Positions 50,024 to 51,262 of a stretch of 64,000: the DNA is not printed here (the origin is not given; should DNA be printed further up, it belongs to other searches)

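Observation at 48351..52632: Complete WbpA/WbpB/WbpD/WbpE-like gene set: predicted UDP-2,3-diacetamido-2,3-dideoxy-D-glucuronic (or mannuronic) acid pathway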

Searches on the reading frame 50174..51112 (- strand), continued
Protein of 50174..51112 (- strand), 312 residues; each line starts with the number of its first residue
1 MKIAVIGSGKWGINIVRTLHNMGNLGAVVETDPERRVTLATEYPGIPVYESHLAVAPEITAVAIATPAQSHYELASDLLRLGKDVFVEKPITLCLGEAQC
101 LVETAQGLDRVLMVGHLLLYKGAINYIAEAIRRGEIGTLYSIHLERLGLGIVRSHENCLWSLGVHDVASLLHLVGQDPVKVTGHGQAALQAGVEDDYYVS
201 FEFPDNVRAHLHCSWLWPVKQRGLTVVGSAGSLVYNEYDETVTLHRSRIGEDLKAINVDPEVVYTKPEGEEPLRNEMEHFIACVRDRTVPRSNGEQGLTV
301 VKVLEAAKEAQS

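Call 56: find_related_loci(query=A1, collection=genome_contigs, flank=6000)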
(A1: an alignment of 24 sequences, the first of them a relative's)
Query A1 (312 aa) in genome_contigs; peptide patterns used: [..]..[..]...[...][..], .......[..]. (x = any residue, [..] = any of these).
600 stretches matched a pattern (row limit reached: there are more); 517 encode a relative of the query (tblastn E <= 1e-3); the best 80 are kept; 80 distinct loci.
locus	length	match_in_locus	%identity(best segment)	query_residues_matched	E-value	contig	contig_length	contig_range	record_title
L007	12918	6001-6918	51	1-307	4e-96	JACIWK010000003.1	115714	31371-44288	MAG: Candidatus Bipolaricaulota bacterium isolate MAG-24 Bipolaricaulaceae_C3_bin9_Scaffold_3, whole genome shotgun sequ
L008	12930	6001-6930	50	1-308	2e-94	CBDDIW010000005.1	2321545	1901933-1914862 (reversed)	MAG: Verrucomicrobiales bacterium isolate d3b9009e-6516-44d0-9bc4-f41f8ada90fd genome assembly, contig: contig_5, whole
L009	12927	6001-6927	48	1-307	4e-94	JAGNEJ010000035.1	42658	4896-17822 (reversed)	MAG: Verrucomicrobiales bacterium isolate Gw_Inlet_bin_196 Gw_Inlet_390_length_42658_cov_6.647151, whole genome shotgun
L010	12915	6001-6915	51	2-307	3e-93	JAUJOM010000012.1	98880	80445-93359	MAG: Longimicrobiaceae bacterium isolate YX3bin18 opera_contig_475, whole genome shotgun sequence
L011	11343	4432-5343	49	1-305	2e-89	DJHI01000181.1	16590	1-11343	MAG TPA_asm: Armatimonadetes bacterium UBA5829 UBA5829_contig_3716, whole genome shotgun sequence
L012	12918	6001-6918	48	1-307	5e-88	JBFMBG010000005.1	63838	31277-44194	MAG: Bacillota bacterium isolate MAG158 MAG158_5, whole genome shotgun sequence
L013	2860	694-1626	49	1-307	2e-88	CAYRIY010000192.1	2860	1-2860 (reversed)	MAG TPA_asm: uncultured Clostridia bacterium isolate SRP268622_co1_581 genome assembly, contig: NODE_91150_length_2860_c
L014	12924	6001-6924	43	1-308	2e-82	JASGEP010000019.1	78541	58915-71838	MAG: Luteolibacter sp. isolate 7M019 JMF-2106-05-0007A.bin.19_18, whole genome shotgun sequence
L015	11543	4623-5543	45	2-307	2e-81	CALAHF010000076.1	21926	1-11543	MAG TPA_asm: uncultured Verrucomicrobiales bacterium isolate ERR2206768_bin.6_CONCOCT_v1.1_MAG genome assembly, contig:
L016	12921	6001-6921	47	1-308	6e-78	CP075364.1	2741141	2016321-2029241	MAG: Fimbriimonadaceae bacterium isolate ACE_ARM1 chromosome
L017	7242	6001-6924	42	2-309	3e-75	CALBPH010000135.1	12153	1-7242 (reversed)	MAG TPA_asm: uncultured Leptolyngbya sp. isolate SRR3401488_bin.76_CONCOCT_v1.1_MAG genome assembly, contig: ERZ1740052.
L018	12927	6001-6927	41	2-310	2e-74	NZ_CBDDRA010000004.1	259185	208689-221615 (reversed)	Tumidithrix helvetica PCC 7403 NODE_0004, whole genome shotgun sequence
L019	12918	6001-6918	50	1-307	3e-86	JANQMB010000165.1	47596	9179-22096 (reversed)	MAG: Verrucomicrobiales bacterium isolate PL25a_bin.81 k99_429267, whole genome shotgun sequence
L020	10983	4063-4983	44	1-307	6e-73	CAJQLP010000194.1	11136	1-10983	MAG: uncultured Luminiphilus sp. isolate 0.2_20180524_Bin_119_sub_1 genome assembly, contig: c_000000007905, whole genom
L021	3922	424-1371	44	2-312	4e-73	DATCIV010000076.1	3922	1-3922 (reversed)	MAG TPA_asm: Candidatus Bipolaricaulota bacterium isolate SMAG_U7868 k141_2659198, whole genome shotgun sequence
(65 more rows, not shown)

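Call 66: search_protein_families(library=ncbifam, proteins=[P0106], max_evalue=1e-8)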
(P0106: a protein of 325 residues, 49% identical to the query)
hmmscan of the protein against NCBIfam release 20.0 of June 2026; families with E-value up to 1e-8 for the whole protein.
P0106 (325 aa): 9 families
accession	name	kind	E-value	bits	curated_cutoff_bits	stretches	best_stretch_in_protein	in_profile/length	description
NF040723.1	UDP-GlcNAcDh_Arch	equivalog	6.3e-47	160.5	450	1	3-307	2-297/302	UDP-N-acetylglucosamine 3-dehydrogenase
TIGR04380.1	myo_inos_iolG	equivalog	2.2e-28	99.1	355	1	1-309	1-321/330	inositol 2-dehydrogenase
NF008607.0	PRK11579.1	subfamily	1.7e-17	63.4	330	1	34-150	37-156/346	oxidoreductase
NF058561.1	BT_2158_fam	equivalog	1.4e-16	60.2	750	1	4-145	38-181/487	glycoside 3-dehydrogenase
NF007574.0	PRK10206.1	equivalog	5.2e-16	58.6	352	1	39-246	43-256/345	oxidoreductase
NF041392.1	XylDh_Gfo6_Halo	equivalog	8.4e-15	54.4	350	1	59-144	81-166/350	D-xylose 1-dehydrogenase Gfo6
NF052679.1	InsChiInosDhIolG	equivalog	2.6e-14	53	540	1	3-144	4-151/343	bifunctional inositol 2-dehydrogenase/D-chiro-inositol 1-dehydrogenase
NF052479.1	LevoglcsnDh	equivalog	3.7e-14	52.2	650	1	28-144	40-157/386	levoglucosan dehydrogenase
NF058563.1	BT_2159_fam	equivalog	2.2e-09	36.8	650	1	3-149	2-151/350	disaccharide 3-dehydrogenase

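Call 67: predict_structure(alignment_id=A1)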
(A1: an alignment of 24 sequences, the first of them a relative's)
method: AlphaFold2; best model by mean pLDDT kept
length: 312 residues; sequences in the alignment: 24
mean_pLDDT: 92.6   pTM: 0.89
mean pLDDT of the five models: 92.6, 92.3, 92.3, 91.4, 89.9
residues with pLDDT >= 90: 251; 70-90: 41; 50-70: 20; < 50: 0
segments of 3 or more residues with pLDDT < 50: none
pLDDT, mean of each block of 10 residues (from residue 1): 95 96 98 97 97 96 96 98 96 95 98 96 97 96 92 66 87 95 77 78 96 87 95 96 93 90 96 97 98 96 88 63
secondary structure, 60 per line:
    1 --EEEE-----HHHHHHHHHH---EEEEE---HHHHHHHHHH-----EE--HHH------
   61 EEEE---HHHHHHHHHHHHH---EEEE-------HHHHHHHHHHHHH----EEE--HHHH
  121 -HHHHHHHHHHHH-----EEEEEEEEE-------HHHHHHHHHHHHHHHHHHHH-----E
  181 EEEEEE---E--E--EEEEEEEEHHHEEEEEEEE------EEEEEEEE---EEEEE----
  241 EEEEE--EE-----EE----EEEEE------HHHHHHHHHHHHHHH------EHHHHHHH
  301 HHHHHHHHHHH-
elements in order: E3-6 H12-21 E25-29 H33-42 E61-64 H68-80 E84-87 H95-107 E112-114 H117-120 H122-133 E139-147 H155-174 E180-186 E196-203 E207-214 E221-228 E232-236 E241-245 E261-265 H272-286 H294-311

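Call 69: fold_search(model_id=the predicted structure, library=pdb)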
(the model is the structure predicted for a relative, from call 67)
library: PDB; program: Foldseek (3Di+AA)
matches with E <= 10: 1628; with E <= 0.001: 390
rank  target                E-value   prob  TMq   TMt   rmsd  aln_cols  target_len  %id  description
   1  7bvj_C                1.3e-24  1.00  0.83  0.85   3.7       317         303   24  UDP-N-acetylglucosamine 3-dehydrogenase GnnA from Acidithiobacillus ferrooxidans (P21) (released 2020-12-02)
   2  7bvj_A                2.0e-24  1.00  0.87  0.87   3.3       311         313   25  UDP-N-acetylglucosamine 3-dehydrogenase GnnA from Acidithiobacillus ferrooxidans (P21) (released 2020-12-02)
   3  2glx_A                7.0e-24  1.00  0.85  0.81   3.2       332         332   21  Crystal Structure Analysis of bacterial 1,5-AF Reductase (released 2006-08-29)
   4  7bvj_D                8.4e-24  1.00  0.85  0.88   2.8       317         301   24  UDP-N-acetylglucosamine 3-dehydrogenase GnnA from Acidithiobacillus ferrooxidans (P21) (released 2020-12-02)
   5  4koa                  9.5e-24  1.00  0.81  0.76   4.8       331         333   22  Crystal Structure Analysis of 1,5-anhydro-D-fructose reductase from Sinorhizobium meliloti (released 2013-08-07)
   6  7bvj_B                1.3e-23  1.00  0.86  0.88   2.6       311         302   24  UDP-N-acetylglucosamine 3-dehydrogenase GnnA from Acidithiobacillus ferrooxidans (P21) (released 2020-12-02)
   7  7bvk_A                4.6e-23  1.00  0.86  0.88   2.6       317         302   24  UDP-N-acetylglucosamine 3-dehydrogenase GnnA from Acidithiobacillus ferrooxidans (P212121) (released 2020-12-02)
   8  5yab_A                7.0e-23  1.00  0.85  0.73   4.3       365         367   19  Crystal structure of scyllo-inositol dehydrogenase with L-glucose dehydrogenase activity (released 2018-05-23)
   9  5a02_A                1.1e-22  1.00  0.82  0.77   3.7       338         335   19  Crystal structure of aldose-aldose oxidoreductase from Caulobacter crescentus complexed with glycerol (released 2015-10-21)
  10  1rye_B                1.2e-22  1.00  0.84  0.71   3.4       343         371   20  Crystal Structure of the Shifted Form of the Glucose-Fructose Oxidoreductase from Zymomonas mobilis (released 2005-02-15)
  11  1h6d_C                1.3e-22  1.00  0.82  0.68   4.3       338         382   20  Oxidized Precursor Form of Glucose-Fructose Oxidoreductase from Zymomonas mobilis complexed with glycerol (released 2001-11-28)
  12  5yab_C                1.8e-22  1.00  0.84  0.72   4.3       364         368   20  Crystal structure of scyllo-inositol dehydrogenase with L-glucose dehydrogenase activity (released 2018-05-23)
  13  7x1x_A                1.9e-22  1.00  0.85  0.79   2.5       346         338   18  Crystal Structure of cis-4,5-dihydrodiol phthalate dehydrogenase in complex with NAD+ (released 2022-09-14)
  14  1evj_A                1.9e-22  1.00  0.78  0.72   6.5       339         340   21  CRYSTAL STRUCTURE OF GLUCOSE-FRUCTOSE OXIDOREDUCTASE (GFOR) DELTA1-22 S64D (released 2000-12-04)
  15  6ktj_B                2.0e-22  1.00  0.85  0.73   4.1       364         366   19  Crystal structure of scyllo-inositol dehydrogenase R178A mutant, apo-form, from Paracoccus laeviglucosivorans (released 2019-12-25)
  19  3c1a_A                3.2e-22  1.00  0.85  0.86   3.6       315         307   30  Crystal structure of a putative oxidoreductase (ZP_00056571.1) from Magnetospirillum magnetotacticum MS-1 at 1.85 A re (released 2008-02-05)
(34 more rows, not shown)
